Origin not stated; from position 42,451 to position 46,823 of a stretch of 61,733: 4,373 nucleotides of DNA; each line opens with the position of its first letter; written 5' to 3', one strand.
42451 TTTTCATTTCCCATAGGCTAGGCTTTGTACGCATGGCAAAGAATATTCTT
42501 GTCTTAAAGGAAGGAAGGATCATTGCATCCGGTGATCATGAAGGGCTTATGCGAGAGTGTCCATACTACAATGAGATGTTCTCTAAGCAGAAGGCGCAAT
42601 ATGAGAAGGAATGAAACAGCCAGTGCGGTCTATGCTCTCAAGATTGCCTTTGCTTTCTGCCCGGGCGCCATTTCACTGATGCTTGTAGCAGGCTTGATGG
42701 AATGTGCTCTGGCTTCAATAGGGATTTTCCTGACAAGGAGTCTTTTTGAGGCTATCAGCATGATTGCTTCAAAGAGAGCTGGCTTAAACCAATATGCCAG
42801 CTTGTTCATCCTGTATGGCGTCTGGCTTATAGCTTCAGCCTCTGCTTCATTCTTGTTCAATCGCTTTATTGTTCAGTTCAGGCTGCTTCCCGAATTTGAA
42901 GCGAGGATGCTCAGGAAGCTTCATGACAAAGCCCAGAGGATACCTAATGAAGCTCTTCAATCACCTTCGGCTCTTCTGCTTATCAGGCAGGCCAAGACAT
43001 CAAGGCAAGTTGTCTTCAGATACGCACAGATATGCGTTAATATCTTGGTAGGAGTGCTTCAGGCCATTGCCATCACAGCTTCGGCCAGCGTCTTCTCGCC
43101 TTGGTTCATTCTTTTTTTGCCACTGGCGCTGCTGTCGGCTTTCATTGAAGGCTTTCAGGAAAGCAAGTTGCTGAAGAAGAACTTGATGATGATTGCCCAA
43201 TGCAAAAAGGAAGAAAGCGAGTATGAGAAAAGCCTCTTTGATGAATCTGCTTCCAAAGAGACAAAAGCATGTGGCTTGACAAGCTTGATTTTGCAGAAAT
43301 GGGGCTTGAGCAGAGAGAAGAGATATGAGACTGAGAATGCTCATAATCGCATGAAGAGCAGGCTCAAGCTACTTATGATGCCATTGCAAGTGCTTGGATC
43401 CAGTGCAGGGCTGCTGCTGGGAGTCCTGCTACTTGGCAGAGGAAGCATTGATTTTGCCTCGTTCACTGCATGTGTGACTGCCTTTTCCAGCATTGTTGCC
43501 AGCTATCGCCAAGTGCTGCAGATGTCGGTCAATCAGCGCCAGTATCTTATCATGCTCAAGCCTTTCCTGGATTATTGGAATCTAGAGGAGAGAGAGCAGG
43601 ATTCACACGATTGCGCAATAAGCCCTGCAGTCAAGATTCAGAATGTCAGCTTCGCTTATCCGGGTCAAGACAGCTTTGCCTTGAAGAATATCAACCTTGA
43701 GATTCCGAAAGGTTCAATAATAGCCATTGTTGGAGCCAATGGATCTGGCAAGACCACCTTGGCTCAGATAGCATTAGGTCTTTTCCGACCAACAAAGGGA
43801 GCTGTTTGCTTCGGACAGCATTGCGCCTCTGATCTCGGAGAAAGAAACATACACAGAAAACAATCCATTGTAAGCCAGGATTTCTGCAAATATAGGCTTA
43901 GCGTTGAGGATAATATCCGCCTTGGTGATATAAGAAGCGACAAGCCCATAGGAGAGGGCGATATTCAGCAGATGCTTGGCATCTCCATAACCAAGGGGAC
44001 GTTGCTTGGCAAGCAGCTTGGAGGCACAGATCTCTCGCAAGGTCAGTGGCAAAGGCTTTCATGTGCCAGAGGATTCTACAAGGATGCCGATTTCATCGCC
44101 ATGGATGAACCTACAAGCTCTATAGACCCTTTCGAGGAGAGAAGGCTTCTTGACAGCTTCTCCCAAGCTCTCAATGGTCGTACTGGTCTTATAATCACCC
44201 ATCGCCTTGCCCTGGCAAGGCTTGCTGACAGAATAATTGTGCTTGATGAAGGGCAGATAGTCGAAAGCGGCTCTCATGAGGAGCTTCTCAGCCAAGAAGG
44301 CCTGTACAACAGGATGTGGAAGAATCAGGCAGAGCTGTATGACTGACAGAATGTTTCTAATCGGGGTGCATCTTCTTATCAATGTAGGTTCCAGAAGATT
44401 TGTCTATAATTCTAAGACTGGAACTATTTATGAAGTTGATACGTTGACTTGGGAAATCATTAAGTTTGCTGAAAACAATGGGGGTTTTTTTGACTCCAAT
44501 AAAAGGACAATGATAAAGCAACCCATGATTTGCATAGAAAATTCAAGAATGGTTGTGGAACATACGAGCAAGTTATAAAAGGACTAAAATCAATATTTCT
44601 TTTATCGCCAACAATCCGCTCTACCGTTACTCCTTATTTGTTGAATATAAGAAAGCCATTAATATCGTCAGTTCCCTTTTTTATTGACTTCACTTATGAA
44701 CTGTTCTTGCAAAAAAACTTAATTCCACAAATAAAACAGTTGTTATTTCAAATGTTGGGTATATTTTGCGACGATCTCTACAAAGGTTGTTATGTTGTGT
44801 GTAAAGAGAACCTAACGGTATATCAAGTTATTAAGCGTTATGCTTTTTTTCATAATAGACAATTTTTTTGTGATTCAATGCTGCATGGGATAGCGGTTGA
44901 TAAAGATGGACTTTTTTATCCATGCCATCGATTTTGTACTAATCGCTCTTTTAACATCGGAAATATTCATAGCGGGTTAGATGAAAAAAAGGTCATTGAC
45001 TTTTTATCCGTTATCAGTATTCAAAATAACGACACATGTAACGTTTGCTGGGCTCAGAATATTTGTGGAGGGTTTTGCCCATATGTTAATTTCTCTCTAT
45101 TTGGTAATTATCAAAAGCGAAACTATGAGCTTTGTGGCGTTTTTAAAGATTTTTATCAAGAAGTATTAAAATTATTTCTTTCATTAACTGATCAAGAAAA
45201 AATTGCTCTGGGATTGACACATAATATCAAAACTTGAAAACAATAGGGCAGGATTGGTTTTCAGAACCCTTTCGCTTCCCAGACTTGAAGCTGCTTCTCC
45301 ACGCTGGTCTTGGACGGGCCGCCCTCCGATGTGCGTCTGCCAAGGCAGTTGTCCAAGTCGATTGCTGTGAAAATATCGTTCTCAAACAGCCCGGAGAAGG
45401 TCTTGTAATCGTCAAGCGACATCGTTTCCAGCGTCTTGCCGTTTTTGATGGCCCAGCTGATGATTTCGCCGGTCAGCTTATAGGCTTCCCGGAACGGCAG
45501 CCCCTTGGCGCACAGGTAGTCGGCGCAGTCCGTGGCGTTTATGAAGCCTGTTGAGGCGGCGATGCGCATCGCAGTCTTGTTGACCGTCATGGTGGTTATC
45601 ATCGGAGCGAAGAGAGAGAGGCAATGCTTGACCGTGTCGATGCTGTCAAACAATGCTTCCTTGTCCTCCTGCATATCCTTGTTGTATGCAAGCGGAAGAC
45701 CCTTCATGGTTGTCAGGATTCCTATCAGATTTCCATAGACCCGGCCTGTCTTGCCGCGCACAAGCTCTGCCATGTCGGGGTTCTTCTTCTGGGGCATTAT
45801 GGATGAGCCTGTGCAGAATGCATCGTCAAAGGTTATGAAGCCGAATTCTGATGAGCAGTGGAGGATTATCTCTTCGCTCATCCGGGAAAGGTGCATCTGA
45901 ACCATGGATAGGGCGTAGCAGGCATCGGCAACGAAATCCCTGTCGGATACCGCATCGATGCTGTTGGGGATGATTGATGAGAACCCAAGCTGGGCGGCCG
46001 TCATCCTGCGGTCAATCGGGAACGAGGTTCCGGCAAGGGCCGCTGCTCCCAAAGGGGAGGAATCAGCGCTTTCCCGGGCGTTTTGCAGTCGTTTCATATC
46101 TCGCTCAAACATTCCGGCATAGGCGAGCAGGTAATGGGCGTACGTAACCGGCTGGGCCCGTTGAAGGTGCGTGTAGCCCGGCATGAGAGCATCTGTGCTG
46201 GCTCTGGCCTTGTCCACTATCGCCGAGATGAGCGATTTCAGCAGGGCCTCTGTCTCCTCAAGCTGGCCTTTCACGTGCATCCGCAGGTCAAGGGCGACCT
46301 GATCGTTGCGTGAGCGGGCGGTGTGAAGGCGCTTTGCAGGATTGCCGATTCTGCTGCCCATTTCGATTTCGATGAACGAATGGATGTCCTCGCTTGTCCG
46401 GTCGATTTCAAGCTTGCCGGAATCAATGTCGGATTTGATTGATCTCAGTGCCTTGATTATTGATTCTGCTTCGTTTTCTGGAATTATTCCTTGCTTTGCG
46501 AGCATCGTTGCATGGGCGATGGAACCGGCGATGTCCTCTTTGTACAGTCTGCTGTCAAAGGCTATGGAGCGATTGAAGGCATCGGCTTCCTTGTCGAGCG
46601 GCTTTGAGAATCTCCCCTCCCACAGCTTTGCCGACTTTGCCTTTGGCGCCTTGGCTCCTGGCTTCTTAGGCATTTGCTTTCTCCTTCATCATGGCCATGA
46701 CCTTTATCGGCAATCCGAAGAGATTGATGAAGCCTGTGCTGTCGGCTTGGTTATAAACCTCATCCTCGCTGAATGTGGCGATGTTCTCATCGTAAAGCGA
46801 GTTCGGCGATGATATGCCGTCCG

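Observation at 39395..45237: AT-rich island with an uncharacterised sacti/ranthipeptide-type RiPP operon: Cys-rich 41-aa peptide, two radical SAM/SPASM enzymes and an ABC exporter pair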

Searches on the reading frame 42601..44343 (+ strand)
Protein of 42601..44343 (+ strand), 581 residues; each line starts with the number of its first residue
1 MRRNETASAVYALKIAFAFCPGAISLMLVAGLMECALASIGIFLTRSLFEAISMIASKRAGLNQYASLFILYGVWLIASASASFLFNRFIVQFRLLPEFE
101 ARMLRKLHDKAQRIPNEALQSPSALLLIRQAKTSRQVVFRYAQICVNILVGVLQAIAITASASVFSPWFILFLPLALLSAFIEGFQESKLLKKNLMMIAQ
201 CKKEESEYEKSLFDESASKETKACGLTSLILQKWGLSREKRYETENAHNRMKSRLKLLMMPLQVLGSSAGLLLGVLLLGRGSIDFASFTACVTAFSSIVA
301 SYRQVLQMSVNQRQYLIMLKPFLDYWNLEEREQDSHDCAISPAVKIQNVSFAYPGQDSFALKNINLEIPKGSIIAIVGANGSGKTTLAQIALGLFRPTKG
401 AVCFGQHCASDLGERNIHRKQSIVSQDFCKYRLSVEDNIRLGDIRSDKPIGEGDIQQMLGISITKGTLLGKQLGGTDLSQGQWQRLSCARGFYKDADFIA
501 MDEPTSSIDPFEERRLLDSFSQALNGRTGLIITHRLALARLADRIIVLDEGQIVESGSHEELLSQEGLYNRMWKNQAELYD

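Call 7: search_protein_families(library=ncbifam, max_evalue=0.01, proteins=[window:42601-44343:+])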
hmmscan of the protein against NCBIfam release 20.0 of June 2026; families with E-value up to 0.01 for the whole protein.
window:42601-44343:+ (581 aa): 191 families (the best 25 are shown)
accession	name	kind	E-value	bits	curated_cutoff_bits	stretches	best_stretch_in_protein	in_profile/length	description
TIGR02203.1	MsbA_lipidA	equivalog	1.7e-54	185.3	602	1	112-575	99-568/572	lipid A export permease/ATP-binding protein MsbA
TIGR03375.1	type_I_sec_LssB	subfamily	1.2e-53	182.5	693.1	1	188-565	304-691/696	type I secretion system permease/ATPase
TIGR03796.1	NHLM_micro_ABC1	equivalog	3.7e-52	177.5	853.3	1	8-572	140-708/710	NHLP family bacteriocin export ABC transporter peptidase/permease/ATPase subunit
TIGR02204.1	MsbA_rel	hypoth_equivalog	1.8e-47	162.3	780.4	1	338-574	332-573/576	ABC transporter, permease/ATP-binding protein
TIGR03797.1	NHLM_micro_ABC2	equivalog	3.9e-45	154.5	709.4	1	11-576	125-685/686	NHLP bacteriocin export ABC transporter permease/ATPase subunit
TIGR01846.1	type_I_sec_HlyB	subfamily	1.4e-44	152.5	725.55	1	333-578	445-694/694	type I secretion system permease/ATPase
NF010178.0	PRK13657.1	equivalog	2.1e-42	145.3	733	1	272-576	259-570/588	glucan ABC transporter ATP-binding protein/ permease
NF008381.0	PRK11176.1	equivalog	1.5e-41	142.4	867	1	331-576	326-579/582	lipid A ABC transporter ATP-binding protein/permease MsbA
NF008364.0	PRK11160.1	equivalog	1.6e-41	142.6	630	1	338-574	333-573/575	heme ABC transporter ATP-binding protein/permease CydC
NF045513.1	HepA_fam_ABC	equivalog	1.7e-41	142.4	725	1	342-574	372-607/610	heterocyst formation ABC transporter subunit HepA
TIGR02857.1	CydD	equivalog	5e-41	141.2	435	1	331-548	307-529/529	thiol reductant ABC exporter subunit CydD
TIGR01193.1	bacteriocin_ABC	subfamily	2e-39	135.7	523.85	1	331-574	461-707/708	peptide cleavage/export ABC transporter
TIGR00958.1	3a01208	subfamily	7.2e-38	130.3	874.6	1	343-572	478-710/711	antigen peptide transporter 2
NF000474.1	tet_ABC_46_A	exception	1e-37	129.9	1250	1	342-576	330-568/574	tetracycline efflux ABC transporter Tet(46) subunit A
NF008056.1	PRK10790.1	equivalog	7.5e-36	123.8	746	1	340-576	337-575/584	SmdB family multidrug efflux ABC transporter permease/ATP-binding protein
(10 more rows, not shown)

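Call 8: search_protein_families(library=pfam, max_evalue=0.01, proteins=[window:42601-44343:+])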
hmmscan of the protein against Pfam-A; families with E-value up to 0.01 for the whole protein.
window:42601-44343:+ (581 aa): 5 families
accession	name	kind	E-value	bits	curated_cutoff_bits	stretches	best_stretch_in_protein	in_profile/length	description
PF00005.33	ABC_tran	-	7.6e-24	85.3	25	1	361-506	1-137/137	ABC transporter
PF13304.12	AAA_21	-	3.8e-06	27.6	27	1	373-397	1-25/304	AAA domain, putative AbiEii toxin, Type IV TA system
PF13476.12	AAA_23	-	0.0016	19.6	27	1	358-389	9-37/201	AAA domain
PF02463.25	SMC_N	-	0.0018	18.2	40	0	358-388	12-41/220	RecF/RecN/SMC N terminal domain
PF13401.12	AAA_22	-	0.0087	16.8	27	0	372-391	6-25/130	AAA domain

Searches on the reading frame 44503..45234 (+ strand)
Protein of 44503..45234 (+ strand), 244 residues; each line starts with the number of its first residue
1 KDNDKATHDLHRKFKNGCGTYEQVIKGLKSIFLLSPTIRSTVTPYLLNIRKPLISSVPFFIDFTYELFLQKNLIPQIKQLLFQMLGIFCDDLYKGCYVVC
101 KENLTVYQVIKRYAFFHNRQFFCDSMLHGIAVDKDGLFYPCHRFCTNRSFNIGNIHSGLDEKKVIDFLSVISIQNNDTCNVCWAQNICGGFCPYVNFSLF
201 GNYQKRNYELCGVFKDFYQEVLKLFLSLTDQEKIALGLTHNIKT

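Call 7: search_protein_families(library=ncbifam, max_evalue=0.01, proteins=[window:44503-45234:+])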
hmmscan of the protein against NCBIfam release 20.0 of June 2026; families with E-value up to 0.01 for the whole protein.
seq(244 aa): 19 families
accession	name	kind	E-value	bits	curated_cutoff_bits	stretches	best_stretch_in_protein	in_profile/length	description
NF047865.1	rSAM_PapB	equivalog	1.4e-33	116.5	340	1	2-204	120-328/330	PapB family radical SAM/SPASM ranthipeptide maturase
TIGR03906.1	quino_hemo_SAM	equivalog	9.5e-21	74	453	1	108-229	330-451/467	quinohemoprotein amine dehydrogenase maturation protein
TIGR04064.1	rSAM_nif11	equivalog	6.3e-20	71.3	518.7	1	103-234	314-442/459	nif11-like peptide radical SAM maturase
TIGR04068.1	rSAM_ocin_clost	equivalog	2.6e-14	53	500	1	129-225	358-453/462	Cys-rich peptide radical SAM maturase CcpM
TIGR03974.1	rSAM_six_Cys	equivalog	6.2e-14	51.7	425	1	122-214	346-438/451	thioether cross-link-forming SCIFF peptide maturase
TIGR04085.1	rSAM_more_4Fe4S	domain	4.1e-13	49.6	27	1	123-211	1-93/93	SPASM domain-containing protein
TIGR04115.1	rSAM_Cxxx_rpt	equivalog_domain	8e-13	48.6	350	1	2-215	126-350/359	radical SAM peptide maturase, CXXX-repeat target family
NF040492.1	not_ScfB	exception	2e-12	46.7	855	1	110-210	333-432/450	ScfB-related radical SAM/SPASM orphan maturase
NF041298.1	rSAM_mat_DynA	equivalog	1.4e-10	40.7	450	1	129-221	256-349/356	dynobactin maturation radical SAM/SPASM protein DynA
NF035951.1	rSAM_RumMC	equivalog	5.1e-09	35.3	720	1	130-218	397-483/510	RumMC family radical SAM sactipeptide maturase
TIGR03942.1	sulfatase_rSAM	equivalog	9e-09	34.9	349.45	1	128-227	256-359/363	anaerobic sulfatase maturase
TIGR04083.1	rSAM_pep_methan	hypoth_equivalog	7.7e-07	28.3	300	1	122-223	235-341/376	TIGR04083 family peptide-modifying radical SAM enzyme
TIGR04084.1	rSAM_AF0577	subfamily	2.2e-06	26.9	225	1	85-225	189-317/347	TIGR04084 family radical SAM/SPASM domain-containing protein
TIGR04163.1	rSAM_cobopep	equivalog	3.5e-06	26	375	1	130-225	321-419/428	peptide-modifying radical SAM enzyme CbpB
TIGR04280.1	geopep_mat_rSAM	hypoth_equivalog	4.2e-06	26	400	1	129-197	332-397/428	geopeptide radical SAM maturase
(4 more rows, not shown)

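Call 8: search_protein_families(library=pfam, max_evalue=0.01, proteins=[window:44503-45234:+])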
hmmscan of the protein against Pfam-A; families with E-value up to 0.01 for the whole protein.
seq(244 aa): 0 families

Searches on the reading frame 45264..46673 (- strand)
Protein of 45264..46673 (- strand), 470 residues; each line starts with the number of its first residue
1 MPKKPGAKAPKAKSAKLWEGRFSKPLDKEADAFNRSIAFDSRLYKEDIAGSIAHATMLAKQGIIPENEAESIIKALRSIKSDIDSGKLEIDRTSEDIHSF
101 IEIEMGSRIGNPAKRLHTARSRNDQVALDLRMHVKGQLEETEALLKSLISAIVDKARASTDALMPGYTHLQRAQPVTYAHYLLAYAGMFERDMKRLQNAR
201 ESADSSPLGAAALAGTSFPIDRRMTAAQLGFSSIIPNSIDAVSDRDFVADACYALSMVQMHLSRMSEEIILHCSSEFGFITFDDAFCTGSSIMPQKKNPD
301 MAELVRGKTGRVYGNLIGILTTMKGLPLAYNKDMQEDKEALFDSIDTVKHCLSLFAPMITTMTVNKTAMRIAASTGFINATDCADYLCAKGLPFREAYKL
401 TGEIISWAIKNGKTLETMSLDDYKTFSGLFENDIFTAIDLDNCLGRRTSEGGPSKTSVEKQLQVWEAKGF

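Call 66: search_protein_families(library=ncbifam, max_evalue=0.01, proteins=[L002:2563-3411:-])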
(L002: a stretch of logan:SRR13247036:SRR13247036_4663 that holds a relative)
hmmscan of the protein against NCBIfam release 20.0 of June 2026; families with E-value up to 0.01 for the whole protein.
L002:2563-3411:- (282 aa): 30 families (the best 25 are shown)
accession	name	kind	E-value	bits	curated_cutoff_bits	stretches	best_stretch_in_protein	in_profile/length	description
NF007584.0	PRK10219.1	equivalog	3.9e-20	72.2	174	1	7-104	8-105/107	superoxide response transcriptional regulator SoxS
NF012228.1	RobA_TF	equivalog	1.7e-19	70.4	380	1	10-113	9-112/286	MDR efflux pump AcrAB transcriptional activator RobA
NF011701.0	PRK15121.1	equivalog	8.8e-17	61.5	426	1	10-110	11-111/289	MDR efflux pump AcrAB transcriptional activator RobA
NF012144.2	ramA_TF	equivalog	1.2e-16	61.1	180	1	8-104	9-105/108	RamA family antibiotic efflux transcriptional regulator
NF008564.0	PRK11511.1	equivalog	1.1e-14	54.7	202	1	9-103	14-108/127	MDR efflux pump AcrAB transcriptional activator MarA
NF012198.0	MarA_TF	equivalog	1.3e-14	54.4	250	1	9-103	14-108/124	MDR efflux pump AcrAB transcriptional activator MarA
NF047455.1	TF_Staph_AryK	equivalog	1.1e-09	37.1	850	1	7-106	160-259/759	transcriptional regulator AryK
TIGR04094.1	adjacent_YSIRK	equivalog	5.9e-09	35.4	200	1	7-101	288-381/383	YSIRK-targeted surface antigen transcriptional regulator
NF007243.0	PRK09685.1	equivalog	6.8e-09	35.5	199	1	5-104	199-300/303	transcriptional regulator FeaR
NF010028.0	PRK13503.1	equivalog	2.5e-08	33.6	288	1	7-106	174-273/278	HTH-type transcriptional activator RhaS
NF049932.1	TranspRegBtr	equivalog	3.2e-08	32.5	900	1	6-104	166-264/531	bacillibactin transport transcriptional regulator Btr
NF010026.0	PRK13501.1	equivalog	9.7e-07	28.2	363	1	38-104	210-276/290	HTH-type transcriptional activator RhaR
NF006902.0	PRK09393.1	equivalog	1.9e-06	27.3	425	1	6-104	222-320/327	transcriptional regulator FtrA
NF007693.0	PRK10371.1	equivalog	3.1e-06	26.6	253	1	33-111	229-299/309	transcriptional regulator MelR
NF007860.0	PRK10572.1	equivalog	7.9e-06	24.9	208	1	7-106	186-285/292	arabinose operon transcriptional regulator AraC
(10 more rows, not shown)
